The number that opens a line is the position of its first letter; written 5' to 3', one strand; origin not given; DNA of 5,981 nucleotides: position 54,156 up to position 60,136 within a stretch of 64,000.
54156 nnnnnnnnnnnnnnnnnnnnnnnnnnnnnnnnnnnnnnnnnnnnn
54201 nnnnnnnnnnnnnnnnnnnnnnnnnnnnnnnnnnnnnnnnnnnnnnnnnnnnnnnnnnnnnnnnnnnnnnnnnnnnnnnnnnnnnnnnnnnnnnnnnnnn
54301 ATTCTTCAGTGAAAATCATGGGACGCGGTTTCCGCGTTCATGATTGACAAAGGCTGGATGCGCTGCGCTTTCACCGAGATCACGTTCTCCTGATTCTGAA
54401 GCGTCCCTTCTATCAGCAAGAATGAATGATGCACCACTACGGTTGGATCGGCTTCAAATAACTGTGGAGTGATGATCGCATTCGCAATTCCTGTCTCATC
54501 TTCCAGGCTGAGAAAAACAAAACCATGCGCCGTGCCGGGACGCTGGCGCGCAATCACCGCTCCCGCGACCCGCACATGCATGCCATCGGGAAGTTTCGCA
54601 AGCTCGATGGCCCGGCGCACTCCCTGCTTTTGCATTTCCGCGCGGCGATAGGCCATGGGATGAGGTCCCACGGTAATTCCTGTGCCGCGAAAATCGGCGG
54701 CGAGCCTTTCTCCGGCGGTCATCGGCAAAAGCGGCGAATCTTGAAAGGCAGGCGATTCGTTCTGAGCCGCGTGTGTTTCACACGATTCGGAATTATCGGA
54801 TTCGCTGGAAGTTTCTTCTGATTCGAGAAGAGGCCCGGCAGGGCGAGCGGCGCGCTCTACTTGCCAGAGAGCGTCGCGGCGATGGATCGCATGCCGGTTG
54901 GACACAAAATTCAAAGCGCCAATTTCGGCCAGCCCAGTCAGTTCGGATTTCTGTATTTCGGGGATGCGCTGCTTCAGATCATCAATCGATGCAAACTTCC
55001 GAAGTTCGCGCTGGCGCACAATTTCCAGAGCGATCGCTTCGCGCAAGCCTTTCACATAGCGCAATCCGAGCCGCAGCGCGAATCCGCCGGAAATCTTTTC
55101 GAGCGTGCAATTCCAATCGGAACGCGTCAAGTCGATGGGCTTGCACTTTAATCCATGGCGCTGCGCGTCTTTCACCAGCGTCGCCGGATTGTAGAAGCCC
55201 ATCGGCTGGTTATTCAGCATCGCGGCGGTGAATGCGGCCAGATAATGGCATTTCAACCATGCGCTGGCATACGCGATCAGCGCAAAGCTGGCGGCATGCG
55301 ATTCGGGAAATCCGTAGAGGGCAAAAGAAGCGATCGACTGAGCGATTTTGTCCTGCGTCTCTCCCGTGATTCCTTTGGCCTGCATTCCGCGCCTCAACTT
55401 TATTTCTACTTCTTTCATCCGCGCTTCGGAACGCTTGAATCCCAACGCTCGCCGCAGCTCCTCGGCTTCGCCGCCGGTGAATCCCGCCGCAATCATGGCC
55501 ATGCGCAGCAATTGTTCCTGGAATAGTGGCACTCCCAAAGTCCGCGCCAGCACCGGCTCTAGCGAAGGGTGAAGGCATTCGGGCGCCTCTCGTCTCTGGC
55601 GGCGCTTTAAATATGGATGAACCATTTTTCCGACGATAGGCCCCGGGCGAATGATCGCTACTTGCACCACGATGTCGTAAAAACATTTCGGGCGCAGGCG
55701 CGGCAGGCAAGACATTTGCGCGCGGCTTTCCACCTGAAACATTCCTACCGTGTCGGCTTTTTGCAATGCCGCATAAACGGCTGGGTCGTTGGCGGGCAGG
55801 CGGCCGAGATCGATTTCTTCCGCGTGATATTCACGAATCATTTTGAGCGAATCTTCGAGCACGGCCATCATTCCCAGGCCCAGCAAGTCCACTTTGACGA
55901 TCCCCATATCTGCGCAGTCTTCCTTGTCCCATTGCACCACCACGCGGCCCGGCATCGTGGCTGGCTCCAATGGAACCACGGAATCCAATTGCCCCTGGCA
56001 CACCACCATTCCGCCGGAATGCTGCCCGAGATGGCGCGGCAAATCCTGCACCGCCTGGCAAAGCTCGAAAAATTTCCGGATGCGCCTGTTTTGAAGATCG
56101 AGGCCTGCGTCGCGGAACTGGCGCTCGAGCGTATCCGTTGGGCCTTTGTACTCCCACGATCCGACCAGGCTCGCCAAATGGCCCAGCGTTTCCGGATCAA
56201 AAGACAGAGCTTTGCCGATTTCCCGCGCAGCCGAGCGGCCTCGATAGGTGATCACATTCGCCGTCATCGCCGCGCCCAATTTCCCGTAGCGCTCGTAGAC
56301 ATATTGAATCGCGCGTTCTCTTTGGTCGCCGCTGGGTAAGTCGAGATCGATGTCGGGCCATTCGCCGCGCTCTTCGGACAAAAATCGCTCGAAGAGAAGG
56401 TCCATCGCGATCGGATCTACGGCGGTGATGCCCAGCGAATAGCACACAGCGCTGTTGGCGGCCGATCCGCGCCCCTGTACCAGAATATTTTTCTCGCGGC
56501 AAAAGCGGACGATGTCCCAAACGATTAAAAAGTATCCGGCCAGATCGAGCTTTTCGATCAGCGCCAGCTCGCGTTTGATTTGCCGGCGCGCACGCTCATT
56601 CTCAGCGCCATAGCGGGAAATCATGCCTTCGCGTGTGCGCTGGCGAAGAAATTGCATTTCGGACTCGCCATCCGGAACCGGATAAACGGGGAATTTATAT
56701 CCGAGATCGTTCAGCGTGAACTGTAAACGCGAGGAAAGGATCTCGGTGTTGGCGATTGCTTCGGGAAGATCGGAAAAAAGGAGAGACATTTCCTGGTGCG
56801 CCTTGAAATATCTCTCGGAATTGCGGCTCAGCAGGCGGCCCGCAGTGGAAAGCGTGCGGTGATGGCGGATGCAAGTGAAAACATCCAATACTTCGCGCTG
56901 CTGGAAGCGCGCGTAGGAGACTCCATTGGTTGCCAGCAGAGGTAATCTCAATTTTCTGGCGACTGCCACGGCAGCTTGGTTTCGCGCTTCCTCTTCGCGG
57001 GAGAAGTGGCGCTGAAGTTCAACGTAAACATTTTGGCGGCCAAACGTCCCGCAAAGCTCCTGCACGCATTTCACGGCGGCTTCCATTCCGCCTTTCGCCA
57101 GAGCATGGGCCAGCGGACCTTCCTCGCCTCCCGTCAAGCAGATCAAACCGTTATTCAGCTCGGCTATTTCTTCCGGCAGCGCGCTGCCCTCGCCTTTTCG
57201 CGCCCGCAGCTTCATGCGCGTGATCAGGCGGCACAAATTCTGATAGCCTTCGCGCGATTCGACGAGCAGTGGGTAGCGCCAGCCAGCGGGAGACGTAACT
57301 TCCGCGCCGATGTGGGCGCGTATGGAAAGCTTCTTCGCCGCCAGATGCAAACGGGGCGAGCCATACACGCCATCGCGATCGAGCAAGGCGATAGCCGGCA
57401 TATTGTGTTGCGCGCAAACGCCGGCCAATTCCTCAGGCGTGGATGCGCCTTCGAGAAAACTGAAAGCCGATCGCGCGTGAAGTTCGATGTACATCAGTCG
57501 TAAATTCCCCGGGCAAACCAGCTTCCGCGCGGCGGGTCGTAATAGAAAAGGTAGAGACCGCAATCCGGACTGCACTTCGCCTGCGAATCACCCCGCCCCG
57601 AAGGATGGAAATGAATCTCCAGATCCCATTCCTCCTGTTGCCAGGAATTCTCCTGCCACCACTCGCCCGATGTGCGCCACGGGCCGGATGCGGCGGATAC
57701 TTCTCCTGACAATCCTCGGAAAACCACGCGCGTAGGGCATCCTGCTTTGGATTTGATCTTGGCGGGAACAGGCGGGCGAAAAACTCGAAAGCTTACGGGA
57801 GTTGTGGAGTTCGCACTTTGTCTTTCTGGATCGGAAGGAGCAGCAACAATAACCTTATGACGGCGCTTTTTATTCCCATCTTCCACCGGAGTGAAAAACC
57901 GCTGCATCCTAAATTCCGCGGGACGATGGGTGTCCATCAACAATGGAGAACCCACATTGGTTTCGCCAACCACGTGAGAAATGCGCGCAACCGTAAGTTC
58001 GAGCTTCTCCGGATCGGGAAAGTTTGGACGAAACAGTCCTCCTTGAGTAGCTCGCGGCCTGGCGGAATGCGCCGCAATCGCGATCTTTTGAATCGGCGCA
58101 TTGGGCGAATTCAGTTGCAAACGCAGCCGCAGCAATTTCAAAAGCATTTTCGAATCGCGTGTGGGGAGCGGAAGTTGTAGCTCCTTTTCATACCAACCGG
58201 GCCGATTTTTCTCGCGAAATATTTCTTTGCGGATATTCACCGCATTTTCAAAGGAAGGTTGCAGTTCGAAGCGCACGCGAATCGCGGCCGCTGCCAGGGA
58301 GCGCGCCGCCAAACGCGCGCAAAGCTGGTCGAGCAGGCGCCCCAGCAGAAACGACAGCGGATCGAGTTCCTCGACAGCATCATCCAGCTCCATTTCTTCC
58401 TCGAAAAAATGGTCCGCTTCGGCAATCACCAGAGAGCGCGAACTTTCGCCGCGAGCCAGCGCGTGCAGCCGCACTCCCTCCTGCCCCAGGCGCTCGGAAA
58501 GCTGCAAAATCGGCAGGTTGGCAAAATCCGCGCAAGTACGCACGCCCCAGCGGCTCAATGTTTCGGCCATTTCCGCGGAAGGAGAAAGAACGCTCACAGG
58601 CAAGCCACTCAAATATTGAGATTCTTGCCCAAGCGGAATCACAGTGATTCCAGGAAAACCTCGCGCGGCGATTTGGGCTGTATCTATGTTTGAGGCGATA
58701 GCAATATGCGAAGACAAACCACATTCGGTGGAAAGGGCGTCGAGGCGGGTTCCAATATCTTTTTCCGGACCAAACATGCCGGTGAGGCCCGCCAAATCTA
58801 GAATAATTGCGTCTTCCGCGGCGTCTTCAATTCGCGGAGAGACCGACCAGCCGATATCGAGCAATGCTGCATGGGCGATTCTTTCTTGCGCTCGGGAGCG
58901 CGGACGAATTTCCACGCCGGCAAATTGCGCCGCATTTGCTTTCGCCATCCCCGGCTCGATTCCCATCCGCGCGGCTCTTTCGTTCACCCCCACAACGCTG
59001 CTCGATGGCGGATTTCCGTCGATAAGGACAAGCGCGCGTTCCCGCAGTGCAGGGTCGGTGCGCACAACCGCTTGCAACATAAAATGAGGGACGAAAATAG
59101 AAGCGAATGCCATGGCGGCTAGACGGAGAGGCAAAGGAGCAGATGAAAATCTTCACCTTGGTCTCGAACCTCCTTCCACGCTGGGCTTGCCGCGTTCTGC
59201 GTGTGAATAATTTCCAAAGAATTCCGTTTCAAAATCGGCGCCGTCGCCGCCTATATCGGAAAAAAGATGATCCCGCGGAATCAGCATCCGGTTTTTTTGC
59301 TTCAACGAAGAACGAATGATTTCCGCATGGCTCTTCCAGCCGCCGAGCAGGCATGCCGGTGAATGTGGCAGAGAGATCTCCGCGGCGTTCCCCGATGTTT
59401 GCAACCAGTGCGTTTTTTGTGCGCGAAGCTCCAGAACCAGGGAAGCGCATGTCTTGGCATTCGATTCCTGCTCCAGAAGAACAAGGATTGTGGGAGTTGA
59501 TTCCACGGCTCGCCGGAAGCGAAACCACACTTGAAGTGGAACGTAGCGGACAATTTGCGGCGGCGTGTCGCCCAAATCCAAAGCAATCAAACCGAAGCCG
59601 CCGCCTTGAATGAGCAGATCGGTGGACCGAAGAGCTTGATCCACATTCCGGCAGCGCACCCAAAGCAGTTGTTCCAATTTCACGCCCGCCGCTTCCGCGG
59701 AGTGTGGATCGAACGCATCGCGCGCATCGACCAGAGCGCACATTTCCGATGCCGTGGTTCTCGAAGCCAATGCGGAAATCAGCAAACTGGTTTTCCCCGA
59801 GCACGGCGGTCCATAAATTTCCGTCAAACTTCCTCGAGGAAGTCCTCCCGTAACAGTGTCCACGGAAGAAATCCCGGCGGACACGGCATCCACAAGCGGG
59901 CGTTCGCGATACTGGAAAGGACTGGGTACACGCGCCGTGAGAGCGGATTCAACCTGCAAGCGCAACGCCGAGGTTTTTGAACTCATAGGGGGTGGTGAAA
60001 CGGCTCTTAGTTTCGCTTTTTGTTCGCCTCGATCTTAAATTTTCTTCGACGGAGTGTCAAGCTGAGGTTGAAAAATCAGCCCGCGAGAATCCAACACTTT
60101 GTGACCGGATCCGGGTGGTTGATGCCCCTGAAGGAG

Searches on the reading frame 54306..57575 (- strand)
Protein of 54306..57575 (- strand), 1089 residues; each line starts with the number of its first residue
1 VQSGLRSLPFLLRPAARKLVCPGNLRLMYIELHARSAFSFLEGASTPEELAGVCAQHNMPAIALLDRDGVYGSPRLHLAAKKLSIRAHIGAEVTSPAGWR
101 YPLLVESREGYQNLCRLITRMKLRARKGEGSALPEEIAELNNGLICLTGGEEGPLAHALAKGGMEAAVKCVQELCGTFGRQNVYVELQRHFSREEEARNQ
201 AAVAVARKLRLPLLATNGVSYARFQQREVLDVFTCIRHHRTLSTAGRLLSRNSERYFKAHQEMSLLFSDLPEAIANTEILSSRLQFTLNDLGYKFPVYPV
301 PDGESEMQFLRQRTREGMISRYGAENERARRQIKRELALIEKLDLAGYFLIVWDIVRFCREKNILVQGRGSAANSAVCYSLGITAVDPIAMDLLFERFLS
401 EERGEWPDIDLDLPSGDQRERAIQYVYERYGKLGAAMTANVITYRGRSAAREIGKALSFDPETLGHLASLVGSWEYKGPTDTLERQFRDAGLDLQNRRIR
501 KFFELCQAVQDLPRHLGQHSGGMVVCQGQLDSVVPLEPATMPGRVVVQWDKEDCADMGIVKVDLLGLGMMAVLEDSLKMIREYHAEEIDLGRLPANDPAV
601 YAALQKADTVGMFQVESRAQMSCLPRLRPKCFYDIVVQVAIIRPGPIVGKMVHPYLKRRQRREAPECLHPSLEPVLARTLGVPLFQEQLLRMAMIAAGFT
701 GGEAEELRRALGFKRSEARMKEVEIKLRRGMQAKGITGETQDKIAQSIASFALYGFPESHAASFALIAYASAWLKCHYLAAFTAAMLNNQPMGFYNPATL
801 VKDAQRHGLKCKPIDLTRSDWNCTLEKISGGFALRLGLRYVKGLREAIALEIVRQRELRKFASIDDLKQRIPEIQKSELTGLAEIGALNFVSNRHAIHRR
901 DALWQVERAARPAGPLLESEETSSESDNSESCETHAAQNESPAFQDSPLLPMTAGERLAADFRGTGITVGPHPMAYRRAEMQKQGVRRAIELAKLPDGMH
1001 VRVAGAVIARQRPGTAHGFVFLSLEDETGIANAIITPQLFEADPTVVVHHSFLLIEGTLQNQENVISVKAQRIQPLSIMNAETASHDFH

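Call 43: search_protein_families(library=pfam, proteins=[window:54306-57575:-], max_evalue=0.0001)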
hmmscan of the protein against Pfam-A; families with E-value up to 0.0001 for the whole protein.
window:54306-57575:- (1089 aa): 5 families
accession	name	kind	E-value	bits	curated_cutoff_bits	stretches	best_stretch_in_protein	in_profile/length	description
PF07733.18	DNA_pol3_alpha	-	1.7e-77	261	23.9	1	309-566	2-260/260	Bacterial DNA polymerase III alpha NTPase domain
PF17657.6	DNA_pol3_finger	-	2.8e-50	170.4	22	1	570-735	2-166/166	Bacterial DNA polymerase III alpha subunit finger domain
PF02811.25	PHP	-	9.7e-27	94.7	26.4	1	31-190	1-164/164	PHP domain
PF14579.12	HHH_6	-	1.2e-16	61.1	25.6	1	808-895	1-88/90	Helix-hairpin-helix motif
PF01336.31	tRNA_anti-codon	-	6.5e-07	29.6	27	1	1001-1076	1-75/75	OB-fold nucleic acid binding domain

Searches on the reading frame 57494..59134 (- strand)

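Call 43: search_protein_families(library=pfam, proteins=[window:57494-59134:-], max_evalue=0.0001)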
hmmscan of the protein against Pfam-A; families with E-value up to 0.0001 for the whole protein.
window:57494-59134:- (546 aa): 1 family
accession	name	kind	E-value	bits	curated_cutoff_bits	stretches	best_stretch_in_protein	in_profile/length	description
PF00817.25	IMS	-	9.7e-15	55.2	23.2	1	13-157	1-147/148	impB/mucB/samB family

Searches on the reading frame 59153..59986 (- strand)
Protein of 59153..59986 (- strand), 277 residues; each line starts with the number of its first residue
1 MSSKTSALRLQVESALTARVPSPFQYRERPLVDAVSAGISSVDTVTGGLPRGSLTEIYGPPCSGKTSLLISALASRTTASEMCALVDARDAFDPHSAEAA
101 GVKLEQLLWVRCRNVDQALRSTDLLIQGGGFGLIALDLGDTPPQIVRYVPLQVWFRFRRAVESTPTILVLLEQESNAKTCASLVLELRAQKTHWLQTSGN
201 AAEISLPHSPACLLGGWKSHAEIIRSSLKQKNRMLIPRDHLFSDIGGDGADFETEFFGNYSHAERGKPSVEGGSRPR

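Call 43: search_protein_families(library=pfam, proteins=[window:59153-59986:-], max_evalue=0.0001)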
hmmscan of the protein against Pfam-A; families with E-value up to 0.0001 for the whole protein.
window:59153-59986:- (277 aa): 1 family
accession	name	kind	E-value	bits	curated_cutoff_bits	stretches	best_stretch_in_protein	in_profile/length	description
PF00154.27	RecA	-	4.4e-20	72.7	27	1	31-137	29-137/262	recA bacterial DNA recombination protein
